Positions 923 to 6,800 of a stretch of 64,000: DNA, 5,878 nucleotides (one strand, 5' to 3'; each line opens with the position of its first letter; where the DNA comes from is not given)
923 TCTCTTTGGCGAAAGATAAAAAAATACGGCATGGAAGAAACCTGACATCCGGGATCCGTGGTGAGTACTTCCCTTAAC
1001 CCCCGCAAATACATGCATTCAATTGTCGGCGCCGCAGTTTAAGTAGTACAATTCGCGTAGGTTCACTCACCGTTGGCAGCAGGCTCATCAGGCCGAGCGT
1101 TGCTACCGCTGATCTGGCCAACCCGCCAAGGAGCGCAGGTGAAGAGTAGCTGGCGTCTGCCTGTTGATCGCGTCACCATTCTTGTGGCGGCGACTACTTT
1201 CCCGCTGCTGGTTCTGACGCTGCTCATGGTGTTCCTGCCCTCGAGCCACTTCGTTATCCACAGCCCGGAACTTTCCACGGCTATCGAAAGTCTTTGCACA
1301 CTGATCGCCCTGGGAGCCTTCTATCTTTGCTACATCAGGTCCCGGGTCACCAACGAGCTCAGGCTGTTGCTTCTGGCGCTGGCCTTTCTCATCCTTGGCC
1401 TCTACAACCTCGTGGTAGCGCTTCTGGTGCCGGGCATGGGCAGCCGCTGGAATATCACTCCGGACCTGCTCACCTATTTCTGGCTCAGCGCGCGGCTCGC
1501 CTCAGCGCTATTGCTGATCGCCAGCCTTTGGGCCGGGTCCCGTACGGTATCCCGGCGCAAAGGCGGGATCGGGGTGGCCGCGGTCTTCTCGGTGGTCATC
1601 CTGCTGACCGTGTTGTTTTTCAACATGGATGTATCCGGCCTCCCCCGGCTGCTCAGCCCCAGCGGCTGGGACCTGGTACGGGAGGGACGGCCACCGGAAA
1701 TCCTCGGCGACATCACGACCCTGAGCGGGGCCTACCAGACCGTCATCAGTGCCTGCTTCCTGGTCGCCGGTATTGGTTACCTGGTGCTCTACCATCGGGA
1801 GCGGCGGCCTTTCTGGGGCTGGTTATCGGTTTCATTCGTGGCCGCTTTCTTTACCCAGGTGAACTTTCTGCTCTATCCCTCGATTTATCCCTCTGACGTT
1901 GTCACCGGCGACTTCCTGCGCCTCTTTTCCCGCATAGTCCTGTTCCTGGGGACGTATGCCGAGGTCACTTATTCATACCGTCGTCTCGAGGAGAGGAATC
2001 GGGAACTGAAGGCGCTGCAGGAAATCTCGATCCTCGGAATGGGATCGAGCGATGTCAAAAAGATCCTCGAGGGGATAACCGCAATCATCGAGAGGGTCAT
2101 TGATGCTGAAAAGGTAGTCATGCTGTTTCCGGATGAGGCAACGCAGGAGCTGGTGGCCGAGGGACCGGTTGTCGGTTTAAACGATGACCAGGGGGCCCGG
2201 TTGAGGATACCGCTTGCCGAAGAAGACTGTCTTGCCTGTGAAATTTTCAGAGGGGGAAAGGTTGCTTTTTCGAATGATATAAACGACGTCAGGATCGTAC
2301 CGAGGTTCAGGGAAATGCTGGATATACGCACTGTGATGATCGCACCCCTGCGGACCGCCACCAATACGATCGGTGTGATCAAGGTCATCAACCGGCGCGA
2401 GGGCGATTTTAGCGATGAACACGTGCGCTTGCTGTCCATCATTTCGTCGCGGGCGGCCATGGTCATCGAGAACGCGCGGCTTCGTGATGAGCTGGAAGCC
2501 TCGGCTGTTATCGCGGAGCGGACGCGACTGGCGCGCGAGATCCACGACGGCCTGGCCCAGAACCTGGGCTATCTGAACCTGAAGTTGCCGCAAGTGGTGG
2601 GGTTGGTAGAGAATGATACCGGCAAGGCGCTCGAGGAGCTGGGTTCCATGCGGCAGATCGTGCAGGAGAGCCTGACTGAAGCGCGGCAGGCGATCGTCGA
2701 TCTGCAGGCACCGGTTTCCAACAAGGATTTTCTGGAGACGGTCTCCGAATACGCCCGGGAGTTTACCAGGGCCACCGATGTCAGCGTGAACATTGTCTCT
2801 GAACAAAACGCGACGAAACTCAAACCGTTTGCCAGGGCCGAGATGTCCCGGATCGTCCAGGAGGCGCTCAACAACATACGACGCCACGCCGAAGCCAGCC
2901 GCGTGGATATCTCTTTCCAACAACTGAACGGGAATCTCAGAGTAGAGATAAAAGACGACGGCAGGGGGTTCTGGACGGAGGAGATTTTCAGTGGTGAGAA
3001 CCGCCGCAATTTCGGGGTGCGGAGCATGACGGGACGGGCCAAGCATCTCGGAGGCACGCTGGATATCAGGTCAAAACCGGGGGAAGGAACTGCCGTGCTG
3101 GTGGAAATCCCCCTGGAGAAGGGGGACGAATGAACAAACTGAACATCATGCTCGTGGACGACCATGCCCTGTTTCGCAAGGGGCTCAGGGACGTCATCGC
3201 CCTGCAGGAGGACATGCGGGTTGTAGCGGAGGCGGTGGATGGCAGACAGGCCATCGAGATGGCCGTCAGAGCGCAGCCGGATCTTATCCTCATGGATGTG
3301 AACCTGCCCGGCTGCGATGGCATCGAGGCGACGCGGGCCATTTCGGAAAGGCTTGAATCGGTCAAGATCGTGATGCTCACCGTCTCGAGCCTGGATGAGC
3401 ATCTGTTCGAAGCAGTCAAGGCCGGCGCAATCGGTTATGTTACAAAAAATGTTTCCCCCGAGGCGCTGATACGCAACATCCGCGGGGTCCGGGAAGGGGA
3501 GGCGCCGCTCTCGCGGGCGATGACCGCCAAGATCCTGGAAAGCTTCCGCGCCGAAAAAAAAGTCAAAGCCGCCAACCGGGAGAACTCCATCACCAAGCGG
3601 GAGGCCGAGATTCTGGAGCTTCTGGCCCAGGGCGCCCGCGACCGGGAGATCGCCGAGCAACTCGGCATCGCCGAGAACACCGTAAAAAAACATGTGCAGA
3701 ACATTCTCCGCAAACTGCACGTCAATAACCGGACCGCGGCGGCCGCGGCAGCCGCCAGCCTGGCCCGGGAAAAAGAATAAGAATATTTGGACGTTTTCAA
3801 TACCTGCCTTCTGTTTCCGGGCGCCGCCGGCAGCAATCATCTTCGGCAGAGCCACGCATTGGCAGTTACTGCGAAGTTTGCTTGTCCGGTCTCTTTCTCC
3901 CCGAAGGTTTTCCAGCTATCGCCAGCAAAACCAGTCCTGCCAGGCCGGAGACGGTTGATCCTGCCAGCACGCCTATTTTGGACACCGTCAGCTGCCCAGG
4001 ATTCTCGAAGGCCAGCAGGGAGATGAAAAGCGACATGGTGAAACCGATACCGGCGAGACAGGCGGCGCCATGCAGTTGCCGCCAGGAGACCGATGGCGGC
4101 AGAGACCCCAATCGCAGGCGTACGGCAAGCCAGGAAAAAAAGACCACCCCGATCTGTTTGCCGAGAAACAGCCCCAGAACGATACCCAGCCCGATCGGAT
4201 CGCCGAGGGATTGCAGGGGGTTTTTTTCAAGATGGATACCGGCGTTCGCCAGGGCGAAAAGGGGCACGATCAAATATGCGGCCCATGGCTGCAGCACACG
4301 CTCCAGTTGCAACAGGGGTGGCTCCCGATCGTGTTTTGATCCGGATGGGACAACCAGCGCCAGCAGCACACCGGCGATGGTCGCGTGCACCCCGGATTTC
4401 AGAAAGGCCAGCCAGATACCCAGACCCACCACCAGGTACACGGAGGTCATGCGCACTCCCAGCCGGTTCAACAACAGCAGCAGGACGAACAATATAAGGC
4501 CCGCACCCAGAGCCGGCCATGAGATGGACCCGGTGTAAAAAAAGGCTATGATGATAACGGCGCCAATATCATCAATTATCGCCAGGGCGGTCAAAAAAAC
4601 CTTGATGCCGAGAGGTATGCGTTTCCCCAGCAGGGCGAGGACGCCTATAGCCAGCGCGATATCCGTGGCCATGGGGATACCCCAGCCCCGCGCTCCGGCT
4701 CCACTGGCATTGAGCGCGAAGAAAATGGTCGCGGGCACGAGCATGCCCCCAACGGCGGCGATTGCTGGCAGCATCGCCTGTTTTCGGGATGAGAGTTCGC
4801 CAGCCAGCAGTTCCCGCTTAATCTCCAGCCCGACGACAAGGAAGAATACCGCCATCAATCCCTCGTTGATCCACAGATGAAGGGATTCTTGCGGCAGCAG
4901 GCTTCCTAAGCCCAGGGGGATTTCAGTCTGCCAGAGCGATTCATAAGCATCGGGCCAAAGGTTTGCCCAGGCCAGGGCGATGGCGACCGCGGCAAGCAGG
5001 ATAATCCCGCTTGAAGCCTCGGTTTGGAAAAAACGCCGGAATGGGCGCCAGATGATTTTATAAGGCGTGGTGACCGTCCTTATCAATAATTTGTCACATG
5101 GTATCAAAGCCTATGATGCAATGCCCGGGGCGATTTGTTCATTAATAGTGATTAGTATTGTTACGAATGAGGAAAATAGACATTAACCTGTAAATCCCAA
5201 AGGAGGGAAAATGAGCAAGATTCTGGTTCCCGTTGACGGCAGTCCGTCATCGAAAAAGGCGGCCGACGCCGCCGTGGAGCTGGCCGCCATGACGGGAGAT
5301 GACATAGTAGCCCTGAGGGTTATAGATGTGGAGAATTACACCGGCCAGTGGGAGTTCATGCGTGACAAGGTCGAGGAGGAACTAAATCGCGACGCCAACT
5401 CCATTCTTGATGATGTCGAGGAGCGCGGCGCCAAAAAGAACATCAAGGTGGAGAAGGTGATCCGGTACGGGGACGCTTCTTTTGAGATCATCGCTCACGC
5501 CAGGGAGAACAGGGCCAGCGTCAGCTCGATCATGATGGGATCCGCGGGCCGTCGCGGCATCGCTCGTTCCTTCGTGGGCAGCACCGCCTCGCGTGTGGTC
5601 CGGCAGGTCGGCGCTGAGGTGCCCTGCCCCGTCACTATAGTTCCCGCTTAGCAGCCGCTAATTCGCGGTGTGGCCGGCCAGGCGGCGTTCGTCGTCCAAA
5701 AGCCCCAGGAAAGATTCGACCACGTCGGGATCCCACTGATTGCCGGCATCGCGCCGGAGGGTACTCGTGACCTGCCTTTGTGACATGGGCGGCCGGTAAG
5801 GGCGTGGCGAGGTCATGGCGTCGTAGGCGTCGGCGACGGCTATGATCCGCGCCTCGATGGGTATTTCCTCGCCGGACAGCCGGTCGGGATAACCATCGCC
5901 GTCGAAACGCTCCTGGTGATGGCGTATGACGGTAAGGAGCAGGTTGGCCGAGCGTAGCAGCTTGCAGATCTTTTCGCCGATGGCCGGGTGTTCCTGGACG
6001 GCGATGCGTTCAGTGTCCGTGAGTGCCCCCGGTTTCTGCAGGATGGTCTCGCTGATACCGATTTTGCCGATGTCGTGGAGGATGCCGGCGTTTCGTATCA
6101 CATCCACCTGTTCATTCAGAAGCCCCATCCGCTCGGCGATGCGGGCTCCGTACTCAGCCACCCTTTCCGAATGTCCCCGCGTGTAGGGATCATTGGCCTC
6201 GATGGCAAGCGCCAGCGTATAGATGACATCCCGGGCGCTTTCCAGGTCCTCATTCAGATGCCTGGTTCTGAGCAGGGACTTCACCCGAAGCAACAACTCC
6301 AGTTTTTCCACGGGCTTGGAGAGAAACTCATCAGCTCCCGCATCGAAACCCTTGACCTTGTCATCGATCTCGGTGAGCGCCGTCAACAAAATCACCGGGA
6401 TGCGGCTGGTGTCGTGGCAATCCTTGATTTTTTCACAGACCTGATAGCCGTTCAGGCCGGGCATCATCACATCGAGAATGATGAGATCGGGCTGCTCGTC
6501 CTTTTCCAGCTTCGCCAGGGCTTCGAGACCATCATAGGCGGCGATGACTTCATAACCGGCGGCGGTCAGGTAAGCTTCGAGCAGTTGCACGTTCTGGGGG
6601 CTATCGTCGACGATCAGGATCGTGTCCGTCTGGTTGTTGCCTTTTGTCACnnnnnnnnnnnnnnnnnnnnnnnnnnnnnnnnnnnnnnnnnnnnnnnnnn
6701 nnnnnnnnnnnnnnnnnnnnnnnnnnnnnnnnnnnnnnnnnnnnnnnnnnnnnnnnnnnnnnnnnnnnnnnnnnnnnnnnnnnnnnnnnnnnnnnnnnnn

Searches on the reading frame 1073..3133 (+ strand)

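Call 16: search_protein_families(library=ncbifam, proteins=[window:1073-3133:+], max_evalue=1e-10)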
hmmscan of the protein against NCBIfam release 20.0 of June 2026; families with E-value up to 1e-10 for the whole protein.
window:1073-3133:+ (686 aa): 7 families
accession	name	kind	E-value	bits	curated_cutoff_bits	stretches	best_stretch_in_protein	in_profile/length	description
NF052443.1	SensHisKinMctS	equivalog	1.2e-31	109.5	700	1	481-681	249-448/457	two-component system sensor histidine kinase MctS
NF008184.0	PRK10935.1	equivalog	7.8e-28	97.4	553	1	421-683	306-561/565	nitrate/nitrite two-component system sensor histidine kinase NarQ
NF052531.1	Strep_LiaS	equivalog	1.2e-22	80.6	450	1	465-681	117-327/328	envelope stress sensor histidine kinase LiaS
NF047322.1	HK_morpho_MacS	equivalog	2.4e-22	79.6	300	1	466-680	166-367/367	MacS family sensor histidine kinase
NF047786.1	his_kin_MadS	equivalog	3e-20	72.7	500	1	475-680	223-434/434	MadS family sensor histidine kinase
NF008649.0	PRK11644.1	equivalog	3.4e-20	72.3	408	1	481-680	302-495/499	signal transduction histidine-protein kinase/phosphatase UhpB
NF007896.0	PRK10600.1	equivalog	1.5e-19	70.1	578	1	469-679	377-583/598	nitrate/nitrite two-component system sensor histidine kinase NarX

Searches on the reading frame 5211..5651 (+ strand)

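Call 83: search_protein_families(library=pfam, proteins=[window:5211-5651:+], max_evalue=0.0001)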
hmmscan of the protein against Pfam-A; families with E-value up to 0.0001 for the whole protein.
window:5211-5651:+ (146 aa): 1 family
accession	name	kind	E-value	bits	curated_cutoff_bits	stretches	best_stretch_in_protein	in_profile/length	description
PF00582.32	Usp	-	1.1e-27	97.7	24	1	2-145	3-141/141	Universal stress protein family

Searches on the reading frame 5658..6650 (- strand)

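Call 16: search_protein_families(library=ncbifam, proteins=[window:5658-6650:-], max_evalue=1e-10)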
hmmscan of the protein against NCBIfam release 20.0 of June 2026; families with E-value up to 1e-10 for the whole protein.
window:5658-6650:- (330 aa): 75 families (the best 25 are shown)
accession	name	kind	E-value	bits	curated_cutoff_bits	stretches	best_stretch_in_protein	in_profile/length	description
NF053512.1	nitric_RR_NosR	exception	5.3e-60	203.6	400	2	140-322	175-358/422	response regulator c-di-GMP phosphodiesterase, NosR family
NF007135.0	PRK09581.1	equivalog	3.1e-48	164.7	474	1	9-142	3-135/457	PleD family two-component system response regulator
NF045944.1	ResRegRpaBCyano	equivalog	1.8e-37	128.9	330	1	12-164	1-152/229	response regulator transcription factor RpaB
TIGR02154.1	PhoB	equivalog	2.6e-31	108.7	296.2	1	8-131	2-124/226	phosphate regulon transcriptional regulator PhoB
NF040689.1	MtrAB_MtrA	equivalog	8.1e-30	103.8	300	1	11-150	1-131/219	MtrAB system response regulator MtrA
NF033117.2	vanR_ACDEGLN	exception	1e-29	103.8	350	1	11-142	1-130/226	VanR-ABDEGLN family response regulator transcription factor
NF053854.1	RespRegPhoBBctds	equivalog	5.8e-29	101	270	1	11-152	1-142/225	two-component system response regulator PhoB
NF040534.1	resp_reg_YycF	equivalog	2.2e-28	99.1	340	1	10-173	2-162/231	response regulator YycF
NF007005.1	PRK09468.1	equivalog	9e-28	97.3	331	1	7-131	2-123/237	osmolarity response regulator transcription factor OmpR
TIGR01387.1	cztR_silR_copR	subfamily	1.3e-27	96.9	279.2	1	11-134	1-121/218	heavy metal response regulator transcription factor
NF007982.1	PRK10710.1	equivalog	6e-27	94.7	380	1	6-140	5-135/235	envelope stress response regulator BaeR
NF041733.1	resp_reg_CseB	equivalog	1.7e-26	93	350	1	10-137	2-125/228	two-component system response regulator CseB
NF033120.0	vanR_FM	exception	1.9e-25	89.8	460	1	10-149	5-141/231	vancomycin resistance response regulator transcription factor, VanR-F/VanR-M family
NF008199.0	PRK10955.1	equivalog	1.3e-24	87.5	341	1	10-147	3-135/232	envelope stress response regulator transcription factor CpxR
NF041734.1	resp_reg_RppA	equivalog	1.4e-24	86.7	250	1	11-130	3-121/229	two-component system response regulator RppA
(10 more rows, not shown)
